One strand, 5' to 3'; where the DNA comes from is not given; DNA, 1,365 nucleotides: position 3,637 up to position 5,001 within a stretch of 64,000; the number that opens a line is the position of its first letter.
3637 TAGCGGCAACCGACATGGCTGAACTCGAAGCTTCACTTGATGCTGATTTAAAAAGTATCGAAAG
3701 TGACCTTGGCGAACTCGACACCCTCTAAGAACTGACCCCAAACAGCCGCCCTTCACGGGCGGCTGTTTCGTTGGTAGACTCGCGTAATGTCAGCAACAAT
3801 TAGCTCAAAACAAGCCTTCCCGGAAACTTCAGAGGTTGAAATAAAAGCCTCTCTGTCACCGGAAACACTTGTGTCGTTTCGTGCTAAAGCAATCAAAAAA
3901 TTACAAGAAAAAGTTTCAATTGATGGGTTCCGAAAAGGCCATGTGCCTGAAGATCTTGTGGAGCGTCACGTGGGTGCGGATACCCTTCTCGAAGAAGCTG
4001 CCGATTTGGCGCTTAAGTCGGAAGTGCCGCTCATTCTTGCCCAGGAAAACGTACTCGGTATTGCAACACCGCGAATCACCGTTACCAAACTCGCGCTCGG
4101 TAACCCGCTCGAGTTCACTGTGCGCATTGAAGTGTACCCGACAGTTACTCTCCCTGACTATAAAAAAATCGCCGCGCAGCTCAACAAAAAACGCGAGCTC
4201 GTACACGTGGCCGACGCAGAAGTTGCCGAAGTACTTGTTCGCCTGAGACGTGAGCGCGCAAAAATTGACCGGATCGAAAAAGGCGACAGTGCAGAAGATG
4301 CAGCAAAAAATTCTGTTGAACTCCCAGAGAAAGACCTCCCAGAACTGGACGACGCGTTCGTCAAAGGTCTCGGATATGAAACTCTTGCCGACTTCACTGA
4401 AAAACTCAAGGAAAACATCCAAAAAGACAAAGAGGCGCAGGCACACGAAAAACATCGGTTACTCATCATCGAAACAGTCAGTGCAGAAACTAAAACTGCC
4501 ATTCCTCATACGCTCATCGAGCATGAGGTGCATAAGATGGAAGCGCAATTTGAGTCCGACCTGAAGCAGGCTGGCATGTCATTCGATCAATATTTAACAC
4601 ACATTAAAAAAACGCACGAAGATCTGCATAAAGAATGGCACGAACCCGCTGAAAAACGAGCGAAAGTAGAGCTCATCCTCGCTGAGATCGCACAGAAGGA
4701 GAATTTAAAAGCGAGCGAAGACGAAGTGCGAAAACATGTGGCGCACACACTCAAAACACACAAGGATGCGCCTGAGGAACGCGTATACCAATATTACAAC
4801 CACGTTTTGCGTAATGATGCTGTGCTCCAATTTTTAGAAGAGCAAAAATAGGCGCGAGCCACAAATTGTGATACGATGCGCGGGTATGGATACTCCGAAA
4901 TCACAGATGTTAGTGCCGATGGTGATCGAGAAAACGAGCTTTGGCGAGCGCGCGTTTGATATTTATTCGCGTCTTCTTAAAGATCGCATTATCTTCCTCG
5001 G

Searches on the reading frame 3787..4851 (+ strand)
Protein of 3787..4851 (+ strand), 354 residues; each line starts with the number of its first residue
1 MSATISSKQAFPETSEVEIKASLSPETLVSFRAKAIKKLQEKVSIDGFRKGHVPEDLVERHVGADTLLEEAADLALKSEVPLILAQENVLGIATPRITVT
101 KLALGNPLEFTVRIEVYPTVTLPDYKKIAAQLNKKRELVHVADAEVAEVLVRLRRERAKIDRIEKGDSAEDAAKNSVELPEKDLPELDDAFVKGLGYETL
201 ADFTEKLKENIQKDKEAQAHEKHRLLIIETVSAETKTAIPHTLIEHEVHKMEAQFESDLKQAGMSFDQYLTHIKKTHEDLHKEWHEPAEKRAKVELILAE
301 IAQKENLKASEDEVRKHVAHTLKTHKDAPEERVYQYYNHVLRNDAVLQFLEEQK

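Call 7: search_protein_families(library=pfam, proteins=[window:3787-4851:+])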
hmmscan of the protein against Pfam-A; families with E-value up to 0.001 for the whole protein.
window:3787-4851:+ (354 aa): 2 families
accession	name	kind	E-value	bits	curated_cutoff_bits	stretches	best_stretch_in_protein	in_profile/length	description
PF05698.19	Trigger_C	-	1.3e-28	100.6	22.7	1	199-352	1-153/162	Bacterial trigger factor protein (TF) C-terminus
PF05697.18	Trigger_N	-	4.6e-27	95.5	22.2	1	13-152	9-143/144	Bacterial trigger factor protein (TF)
